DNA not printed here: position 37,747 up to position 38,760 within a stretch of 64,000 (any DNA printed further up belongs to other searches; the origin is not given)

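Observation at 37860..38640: High-GC islet carrying a PG-binding L,D-transpeptidase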

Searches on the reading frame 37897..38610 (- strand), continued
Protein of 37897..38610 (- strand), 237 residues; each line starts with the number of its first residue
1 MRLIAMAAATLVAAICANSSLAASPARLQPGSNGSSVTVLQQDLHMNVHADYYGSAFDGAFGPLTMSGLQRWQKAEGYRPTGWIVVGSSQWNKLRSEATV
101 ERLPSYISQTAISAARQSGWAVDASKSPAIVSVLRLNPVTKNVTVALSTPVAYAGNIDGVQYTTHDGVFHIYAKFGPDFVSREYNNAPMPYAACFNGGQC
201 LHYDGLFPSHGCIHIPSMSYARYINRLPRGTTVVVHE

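Call 32: predict_structure(alignment_id=A1)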
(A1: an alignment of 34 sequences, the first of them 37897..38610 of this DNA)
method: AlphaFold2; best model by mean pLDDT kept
length: 237 residues; sequences in the alignment: 34
mean_pLDDT: 88.8   pTM: 0.71
mean pLDDT of the five models: 88.8, 88.0, 87.8, 86.1, 85.6
residues with pLDDT >= 90: 178; 70-90: 35; 50-70: 2; < 50: 22
segments of 3 or more residues with pLDDT < 50: 1-22
pLDDT, mean of each block of 10 residues (from residue 1): 40 42 75 91 93 87 97 98 96 92 90 96 97 92 91 95 97 97 90 94 96 95 96 97
secondary structure, 60 per line:
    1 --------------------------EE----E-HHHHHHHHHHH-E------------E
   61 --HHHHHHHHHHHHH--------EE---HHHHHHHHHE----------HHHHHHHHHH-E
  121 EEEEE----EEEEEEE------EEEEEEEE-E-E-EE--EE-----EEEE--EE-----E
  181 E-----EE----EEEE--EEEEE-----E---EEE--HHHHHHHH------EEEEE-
elements in order: H35-45 H63-75 H89-97 H109-118 E120-125 E130-136 E143-150 E167-170 E193-196 E199-203 E213-215 H218-225 E232-236

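Call 35: fold_search(model_id=the predicted structure, library=pdb)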
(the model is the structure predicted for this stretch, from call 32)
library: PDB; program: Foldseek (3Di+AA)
matches with E <= 10: 502; with E <= 0.001: 67
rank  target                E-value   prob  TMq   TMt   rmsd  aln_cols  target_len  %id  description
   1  4xxt                  4.5e-12  1.00  0.39  0.42  14.1       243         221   22  Crystal structure of Fused Zn-dependent amidase/peptidase/peptodoglycan-binding domain-containing protein from Clostridi (released 2015-02-18)
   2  4lpq                  3.0e-11  1.00  0.43  0.49   9.7       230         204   23  Crystal structure of the L,D-transpeptidase (residues 123-326) from Xylanimonas cellulosilytica DSM 15894 (released 2013-11-13)
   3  5bmq                  1.1e-09  1.00  0.44  0.50  11.2       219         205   20  Crystal structure of L,D-transpeptidase (Yku) from Stackebrandtia nassauensis (released 2015-06-03)
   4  8da2                  1.2e-06  1.00  0.35  0.27  15.6       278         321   14  Acinetobacter baumannii L,D-transpeptidase (released 2022-09-14)
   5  1zat                  2.6e-06  1.00  0.38  0.37   3.5       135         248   17  Crystal Structure of an Enterococcus faecium peptidoglycan binding protein at 2.4 A resolution (released 2006-03-28)
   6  5uwv_C                3.0e-06  1.00  0.40  0.28   2.9       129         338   17  Crystal structure of Mycobacterium abscessus L,D-transpeptidase 2 (released 2017-08-16)
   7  3tx4_B                3.0e-06  1.00  0.39  0.36   3.6       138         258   16  Crystal Structure of Mutant (C354A) M. tuberculosis LD-transpeptidase type 2 (released 2012-12-05)
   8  5uwv_A                3.2e-06  1.00  0.40  0.29   3.1       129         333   17  Crystal structure of Mycobacterium abscessus L,D-transpeptidase 2 (released 2017-08-16)
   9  5uwv_B                3.8e-06  1.00  0.39  0.28   2.9       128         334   17  Crystal structure of Mycobacterium abscessus L,D-transpeptidase 2 (released 2017-08-16)
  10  4a1i_A                4.9e-06  1.00  0.39  0.54  16.4       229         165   12  ykud from B.subtilis (released 2012-09-26)
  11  4qrb                  5.2e-06  1.00  0.39  0.28   3.1       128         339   17  Structure and specificity of L-D-Transpeptidase from Mycobacterium tuberculosis and antibiotic resistance: Calcium bindi (released 2015-12-23)
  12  4xvo_A                5.2e-06  1.00  0.39  0.42   3.6       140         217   17  L,D-transpeptidase from Mycobacterium smegmatis (released 2015-02-11)
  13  4qra_A                5.2e-06  1.00  0.37  0.27   4.5       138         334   20  Structure and specificity of L-D-Transpeptidase from Mycobacterium tuberculosis and antibiotic resistance: Calcium bin (released 2015-12-23)
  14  5uwv_D                5.9e-06  1.00  0.39  0.28   2.9       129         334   18  Crystal structure of Mycobacterium abscessus L,D-transpeptidase 2 (released 2017-08-16)
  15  1y7m_A                5.9e-06  1.00  0.36  0.50   7.9       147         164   15  Crystal Structure of the B. subtilis YkuD protein at 2 A resolution (released 2005-03-01)
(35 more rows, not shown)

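Call 36: list_cluster_members(proteins=[P0036, P0038, P0044, P0049, P0053, P0058, P0064, P0073, P0086, P0094])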
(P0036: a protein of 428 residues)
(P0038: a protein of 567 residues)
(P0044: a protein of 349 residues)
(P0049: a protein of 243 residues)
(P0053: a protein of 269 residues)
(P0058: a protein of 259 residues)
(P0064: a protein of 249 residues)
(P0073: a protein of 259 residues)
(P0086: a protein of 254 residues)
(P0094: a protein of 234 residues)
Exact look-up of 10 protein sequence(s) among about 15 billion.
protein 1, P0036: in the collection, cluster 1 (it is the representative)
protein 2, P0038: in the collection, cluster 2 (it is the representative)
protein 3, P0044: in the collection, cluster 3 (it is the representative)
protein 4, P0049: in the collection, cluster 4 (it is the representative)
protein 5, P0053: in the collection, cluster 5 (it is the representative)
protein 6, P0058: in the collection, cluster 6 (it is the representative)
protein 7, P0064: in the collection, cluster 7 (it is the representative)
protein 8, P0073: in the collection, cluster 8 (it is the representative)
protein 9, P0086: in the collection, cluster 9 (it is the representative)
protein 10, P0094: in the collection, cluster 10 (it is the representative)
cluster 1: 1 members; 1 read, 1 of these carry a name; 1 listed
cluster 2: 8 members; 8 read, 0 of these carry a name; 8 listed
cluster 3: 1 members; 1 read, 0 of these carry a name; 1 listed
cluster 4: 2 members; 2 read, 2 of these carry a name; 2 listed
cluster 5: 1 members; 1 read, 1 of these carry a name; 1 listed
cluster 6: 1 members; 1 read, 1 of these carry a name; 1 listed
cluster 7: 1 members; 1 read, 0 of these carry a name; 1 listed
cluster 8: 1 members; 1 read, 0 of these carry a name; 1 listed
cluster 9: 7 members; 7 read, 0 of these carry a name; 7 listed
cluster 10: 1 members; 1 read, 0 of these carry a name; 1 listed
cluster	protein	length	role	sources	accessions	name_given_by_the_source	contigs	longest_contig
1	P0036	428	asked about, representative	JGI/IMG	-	hypothetical protein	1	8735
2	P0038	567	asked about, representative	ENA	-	-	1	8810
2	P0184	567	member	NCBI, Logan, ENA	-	-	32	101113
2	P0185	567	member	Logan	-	-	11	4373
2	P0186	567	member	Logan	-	-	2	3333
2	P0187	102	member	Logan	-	-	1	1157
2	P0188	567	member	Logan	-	-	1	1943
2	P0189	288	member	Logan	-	-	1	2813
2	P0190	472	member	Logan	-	-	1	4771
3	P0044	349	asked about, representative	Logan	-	-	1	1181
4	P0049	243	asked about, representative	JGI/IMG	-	hypothetical protein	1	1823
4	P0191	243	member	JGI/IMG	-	hypothetical protein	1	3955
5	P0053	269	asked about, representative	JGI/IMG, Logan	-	hypothetical protein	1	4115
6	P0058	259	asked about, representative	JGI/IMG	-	hypothetical protein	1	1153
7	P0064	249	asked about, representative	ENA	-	-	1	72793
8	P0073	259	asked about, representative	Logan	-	-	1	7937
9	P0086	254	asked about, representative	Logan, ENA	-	-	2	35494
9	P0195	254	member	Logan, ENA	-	-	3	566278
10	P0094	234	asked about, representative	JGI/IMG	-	-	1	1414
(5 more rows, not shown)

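Call 37: search_solved_structures(query=A1, max_evalue=0.01, show_alignments=3)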
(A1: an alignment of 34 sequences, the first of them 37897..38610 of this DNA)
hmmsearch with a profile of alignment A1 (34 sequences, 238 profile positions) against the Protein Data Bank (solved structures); distinct sequences matched with E-value up to 0.01: 6.
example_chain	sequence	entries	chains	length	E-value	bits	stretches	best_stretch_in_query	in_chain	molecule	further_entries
4lpq_A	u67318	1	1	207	2.8e-06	30.2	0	158-236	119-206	ErfK/YbiS/YcfS/YnhG family protein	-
4xxt_A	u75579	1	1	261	5.8e-06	29.1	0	188-235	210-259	Fusion of predicted Zn-dependent amidase/peptidase (Cell wall hydrolase/DD-carboxypeptidas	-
5bmq_A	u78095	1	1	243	4.8e-05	26.1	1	162-236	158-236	ErfK/YbiS/YcfS/YnhG family protein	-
6tci_A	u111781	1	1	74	0.00011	24.9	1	26-84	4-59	Spore cortex-lytic enzyme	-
4fet_B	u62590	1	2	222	0.0012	21.6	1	28-84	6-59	Spore cortex-lytic enzyme prepeptide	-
8da2_A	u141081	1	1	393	0.0096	18.6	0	55-99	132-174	L,D-transpeptidase family protein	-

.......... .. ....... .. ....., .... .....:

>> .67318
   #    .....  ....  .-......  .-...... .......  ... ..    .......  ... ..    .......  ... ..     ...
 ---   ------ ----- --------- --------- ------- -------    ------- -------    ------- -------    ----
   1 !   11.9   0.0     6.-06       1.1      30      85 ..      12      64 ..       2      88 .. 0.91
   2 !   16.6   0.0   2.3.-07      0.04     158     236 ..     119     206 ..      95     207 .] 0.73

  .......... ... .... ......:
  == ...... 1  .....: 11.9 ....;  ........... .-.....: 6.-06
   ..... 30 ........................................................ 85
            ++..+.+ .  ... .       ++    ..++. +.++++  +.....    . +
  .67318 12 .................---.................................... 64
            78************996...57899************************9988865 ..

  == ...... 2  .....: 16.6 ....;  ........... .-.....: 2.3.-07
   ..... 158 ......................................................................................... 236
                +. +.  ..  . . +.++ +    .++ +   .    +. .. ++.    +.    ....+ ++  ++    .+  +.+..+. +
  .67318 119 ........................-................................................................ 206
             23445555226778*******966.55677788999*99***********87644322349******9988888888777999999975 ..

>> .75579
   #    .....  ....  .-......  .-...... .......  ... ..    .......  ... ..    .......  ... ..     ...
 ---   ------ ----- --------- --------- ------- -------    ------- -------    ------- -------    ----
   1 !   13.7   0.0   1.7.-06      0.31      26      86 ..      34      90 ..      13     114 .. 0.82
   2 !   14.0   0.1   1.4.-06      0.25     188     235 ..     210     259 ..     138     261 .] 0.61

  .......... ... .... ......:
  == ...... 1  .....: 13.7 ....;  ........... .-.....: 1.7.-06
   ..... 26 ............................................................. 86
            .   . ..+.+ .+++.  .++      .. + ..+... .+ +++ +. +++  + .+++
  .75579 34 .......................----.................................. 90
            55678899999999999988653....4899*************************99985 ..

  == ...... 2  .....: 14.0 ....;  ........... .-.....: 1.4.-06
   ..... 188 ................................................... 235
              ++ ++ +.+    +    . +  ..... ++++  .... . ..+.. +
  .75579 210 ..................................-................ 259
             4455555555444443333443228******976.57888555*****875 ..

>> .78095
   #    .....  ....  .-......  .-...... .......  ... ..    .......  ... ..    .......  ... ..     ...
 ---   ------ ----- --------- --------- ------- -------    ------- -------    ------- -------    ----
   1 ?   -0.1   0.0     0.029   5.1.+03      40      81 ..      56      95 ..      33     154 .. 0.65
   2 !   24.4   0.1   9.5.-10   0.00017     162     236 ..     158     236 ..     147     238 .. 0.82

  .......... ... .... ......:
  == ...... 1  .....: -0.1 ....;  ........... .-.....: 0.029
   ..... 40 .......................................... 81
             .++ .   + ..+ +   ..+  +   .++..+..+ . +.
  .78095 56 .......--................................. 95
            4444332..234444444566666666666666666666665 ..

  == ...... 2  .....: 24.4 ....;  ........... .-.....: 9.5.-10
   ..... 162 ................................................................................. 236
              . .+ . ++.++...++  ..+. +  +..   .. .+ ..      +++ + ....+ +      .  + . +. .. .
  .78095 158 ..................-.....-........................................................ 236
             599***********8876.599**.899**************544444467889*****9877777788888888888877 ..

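Call 40: find_encoding_contigs(protein=P0195, flank=8000, max_places=2)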
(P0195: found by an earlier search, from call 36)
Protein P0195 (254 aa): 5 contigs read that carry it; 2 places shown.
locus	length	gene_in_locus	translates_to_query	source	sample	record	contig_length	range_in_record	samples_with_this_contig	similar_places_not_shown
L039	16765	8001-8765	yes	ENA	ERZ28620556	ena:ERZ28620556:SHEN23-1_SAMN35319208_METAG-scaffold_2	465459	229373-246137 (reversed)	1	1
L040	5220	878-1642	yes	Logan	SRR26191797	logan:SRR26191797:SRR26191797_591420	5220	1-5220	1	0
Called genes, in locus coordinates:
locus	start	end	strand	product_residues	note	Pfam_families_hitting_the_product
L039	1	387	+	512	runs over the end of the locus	PF20473:MmeI_Mtase (faint), PF07669:Eco57I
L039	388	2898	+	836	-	PF04851:ResIII (weak)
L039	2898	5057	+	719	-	PF03235:GmrSD_N, PF07510:GmrSD_C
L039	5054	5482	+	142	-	PF20118:DUF6508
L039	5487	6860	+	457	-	PF11074:DUF2779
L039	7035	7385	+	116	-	PF01638:HxlR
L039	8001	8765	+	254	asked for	PF01471:PG_binding_1, PF09374:PG_binding_3 (faint), PF03734:YkuD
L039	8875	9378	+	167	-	-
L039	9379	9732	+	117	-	PF12823:DUF3817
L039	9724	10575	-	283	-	PF00781:DAGK_cat, PF19279:YegS_C (weak)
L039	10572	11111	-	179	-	PF14378:PAP2_3 (faint), PF01569:PAP2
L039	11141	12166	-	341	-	PF03741:TerC, PF04332:DUF475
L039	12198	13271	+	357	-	-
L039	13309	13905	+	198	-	PF06414:Zeta_toxin (weak), PF08433:KTI12 (faint), PF13671:AAA_33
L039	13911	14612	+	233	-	PF01863:YgjP-like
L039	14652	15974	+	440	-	PF00512:HisKA, PF02518:HATPase_c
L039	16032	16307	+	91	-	-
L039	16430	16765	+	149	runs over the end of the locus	PF00584:SecE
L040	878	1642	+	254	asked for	PF01471:PG_binding_1, PF09374:PG_binding_3 (faint), PF03734:YkuD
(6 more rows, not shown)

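Call 41: find_encoding_contigs(protein=P0064, flank=8000, max_places=1)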
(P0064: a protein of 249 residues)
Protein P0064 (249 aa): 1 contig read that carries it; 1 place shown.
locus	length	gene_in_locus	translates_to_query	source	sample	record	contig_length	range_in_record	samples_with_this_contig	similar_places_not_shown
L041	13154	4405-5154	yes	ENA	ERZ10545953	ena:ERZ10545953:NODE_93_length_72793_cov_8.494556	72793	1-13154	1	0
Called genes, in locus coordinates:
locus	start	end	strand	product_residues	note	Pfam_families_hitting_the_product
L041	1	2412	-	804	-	?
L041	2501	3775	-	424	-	PF08245:Mur_ligase_M, PF02875:Mur_ligase_C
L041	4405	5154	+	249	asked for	PF01471:PG_binding_1 (faint), PF03734:YkuD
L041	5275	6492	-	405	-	PF01306:LacY_symp (weak), PF07690:MFS_1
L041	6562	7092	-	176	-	PF09900:DUF2127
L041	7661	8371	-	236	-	PF01988:VIT1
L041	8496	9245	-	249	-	PF01145:Band_7, PF13421:Band_7_1 (weak)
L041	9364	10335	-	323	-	PF17957:Big_7, PF00404:Dockerin_1 (faint)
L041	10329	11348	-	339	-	PF00963:Cohesin (weak)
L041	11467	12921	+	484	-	-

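Call 55: find_encoding_contigs(protein=P0036, flank=8000, max_places=1)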
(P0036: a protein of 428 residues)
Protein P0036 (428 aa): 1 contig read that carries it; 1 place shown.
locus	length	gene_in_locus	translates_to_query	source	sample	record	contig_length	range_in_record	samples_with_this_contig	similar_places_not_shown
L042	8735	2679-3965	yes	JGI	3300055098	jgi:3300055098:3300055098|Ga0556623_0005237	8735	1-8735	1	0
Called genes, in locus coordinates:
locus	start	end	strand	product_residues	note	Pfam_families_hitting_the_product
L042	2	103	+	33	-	?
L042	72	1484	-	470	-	PF00501:AMP-binding, PF13193:AMP-binding_C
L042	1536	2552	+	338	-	PF02771:Acyl-CoA_dh_N, PF00441:Acyl-CoA_dh_1, PF08028:Acyl-CoA_dh_2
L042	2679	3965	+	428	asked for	PF03734:YkuD (weak)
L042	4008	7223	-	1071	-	PF08450:SGL (faint), PF01436:NHL (faint), PF25021:TEN_NHL (faint)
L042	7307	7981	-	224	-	PF00440:TetR_N (weak), PF19352:TetR_C_38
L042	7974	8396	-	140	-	PF00106:adh_short, PF13561:adh_short_C2, PF23441:SDR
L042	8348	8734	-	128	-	?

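Call 56: find_encoding_contigs(protein=P0073, flank=8000, max_places=1)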
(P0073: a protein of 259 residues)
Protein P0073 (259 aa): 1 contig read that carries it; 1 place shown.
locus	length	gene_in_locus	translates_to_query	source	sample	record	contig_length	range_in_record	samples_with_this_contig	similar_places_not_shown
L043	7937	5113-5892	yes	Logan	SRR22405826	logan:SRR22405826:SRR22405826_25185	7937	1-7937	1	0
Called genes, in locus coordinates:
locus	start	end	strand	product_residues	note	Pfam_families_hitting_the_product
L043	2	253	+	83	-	?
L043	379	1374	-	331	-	PF01370:Epimerase (weak), PF04321:RmlD_sub_bind (faint), PF16363:GDP_Man_Dehyd (faint), PF01370:Epimerase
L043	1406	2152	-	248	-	PF01590:GAF, PF13185:GAF_2, PF13492:GAF_3 (faint), PF03861:ANTAR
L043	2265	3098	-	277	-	PF01590:GAF (weak), PF13185:GAF_2 (weak), PF03861:ANTAR (faint)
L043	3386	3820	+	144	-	-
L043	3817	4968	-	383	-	PF09335:VTT_dom, PF01243:PNPOx_N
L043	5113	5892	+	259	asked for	PF09374:PG_binding_3 (faint), PF01471:PG_binding_1, PF03734:YkuD (weak)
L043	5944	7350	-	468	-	PF13360:PQQ_2, PF13570:Beta-prop_ACSF4 (faint)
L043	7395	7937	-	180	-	?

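Call 58: find_homologous_proteins(query=P0036)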
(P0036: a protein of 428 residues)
Query P0036 (428 aa): 12 proteins with E <= 0.001 among 8000 candidates.
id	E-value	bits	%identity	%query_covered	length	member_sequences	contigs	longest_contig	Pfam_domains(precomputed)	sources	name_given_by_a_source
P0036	1.6e-292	988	100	100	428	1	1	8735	PF03734.20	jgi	jgi:hypothetical protein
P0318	3.2e-157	542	62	92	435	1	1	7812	PF03734.20,PF24156.3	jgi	jgi:L,D-transpeptidase-like protein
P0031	3.8e-73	265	58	49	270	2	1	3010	PF03734.20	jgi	jgi:hypothetical protein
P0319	1.7e-62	230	52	50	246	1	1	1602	PF03734.20,PF01471.24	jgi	jgi:hypothetical protein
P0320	3.1e-57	213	52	50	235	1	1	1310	PF01471.24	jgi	jgi:hypothetical protein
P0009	1.5e-54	204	50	50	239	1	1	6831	PF01471.24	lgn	-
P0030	4.8e-54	202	49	49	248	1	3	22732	-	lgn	-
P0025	5.8e-53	199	50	50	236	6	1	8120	PF01471.24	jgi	jgi:hypothetical protein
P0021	1.1e-50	191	46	50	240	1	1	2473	PF01471.24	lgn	-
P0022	1.8e-50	190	49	50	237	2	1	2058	PF01471.24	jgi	jgi:hypothetical protein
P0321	9.3e-46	175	44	50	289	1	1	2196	-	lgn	-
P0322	5.8e-44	169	42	52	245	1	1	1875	PF03734.20,PF01471.24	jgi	jgi:hypothetical protein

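Call 67: search_dna_similar(query=L042:1536-2552:+, collection=plasmids, mode=protein, max_rows=12)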
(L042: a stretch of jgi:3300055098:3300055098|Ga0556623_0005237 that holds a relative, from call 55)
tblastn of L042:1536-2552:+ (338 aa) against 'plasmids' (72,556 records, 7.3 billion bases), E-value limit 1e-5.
Records with a match: 1175; places in all: 2589; records where one place covers at least 80% of the query: 966.
Best place of each record, by identity: <60% 1175.
By first word of the organism name: Rhizobium 152; Ralstonia 133; Sinorhizobium 133; Pseudosulfitobacter 75; Rhodococcus 66; Streptomyces 47; Paracoccus 38; Sulfitobacter 33; Azospirillum 27; Sphingobium 25; and 152 more.
By predicted mobility (MOB-suite, as given by PLSDB): non-mobilizable 683; mobilizable 271; conjugative 221.
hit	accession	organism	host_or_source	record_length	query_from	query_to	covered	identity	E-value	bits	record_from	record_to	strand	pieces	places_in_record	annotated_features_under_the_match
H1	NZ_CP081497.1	Streptomyces sp. BHT-5-2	whole organism,plant soil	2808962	2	338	100%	42.4%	1e-52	193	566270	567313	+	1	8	none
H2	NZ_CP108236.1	Streptomyces sp. NBC_00080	-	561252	3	338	99%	42.2%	1e-53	196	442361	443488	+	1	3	acyl-CoA dehydrogenase family protein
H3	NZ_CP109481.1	Streptomyces sp. NBC_01450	-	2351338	3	338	99%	41.5%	1e-53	196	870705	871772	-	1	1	none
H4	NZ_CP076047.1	Rhodococcus sp. USK10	-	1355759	9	338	98%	41.8%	2e-61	218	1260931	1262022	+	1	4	record has no annotation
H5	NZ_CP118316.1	Rhodococcus sp. DK180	pure culture,crude oil-contaminated soil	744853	2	338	100%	40.8%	4e-61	218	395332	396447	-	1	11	acyl-CoA dehydrogenase family protein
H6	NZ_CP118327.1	Rhodococcus sp. DK17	pure culture,crude oil-contaminated soil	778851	2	338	100%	40.8%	4e-61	218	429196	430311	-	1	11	acyl-CoA dehydrogenase family protein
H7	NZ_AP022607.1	Mycobacterium branderi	-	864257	3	338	99%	40.9%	1e-54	199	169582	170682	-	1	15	acyl-CoA dehydrogenase family protein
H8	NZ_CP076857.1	Mycobacterium avium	Homo sapiens,sputum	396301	1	334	99%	41.1%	1e-53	196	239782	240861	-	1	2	acyl-CoA dehydrogenase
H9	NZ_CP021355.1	Rhodococcus oxybenzonivorans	river sediment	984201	2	338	100%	40.3%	8e-60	214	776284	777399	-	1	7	acyl-CoA dehydrogenase family protein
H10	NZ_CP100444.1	Streptomyces rimosus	pure culture,OTC cluster deletion ...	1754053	3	338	99%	40.3%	3e-42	163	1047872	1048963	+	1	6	record has no annotation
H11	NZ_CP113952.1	Rhodococcus sp. JS3073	culture,soil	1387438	6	338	99%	39.7%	3e-58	209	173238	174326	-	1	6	record has no annotation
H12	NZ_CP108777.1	Embleya sp. NBC_00896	-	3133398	7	338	98%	39.8%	7e-42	162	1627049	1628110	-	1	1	none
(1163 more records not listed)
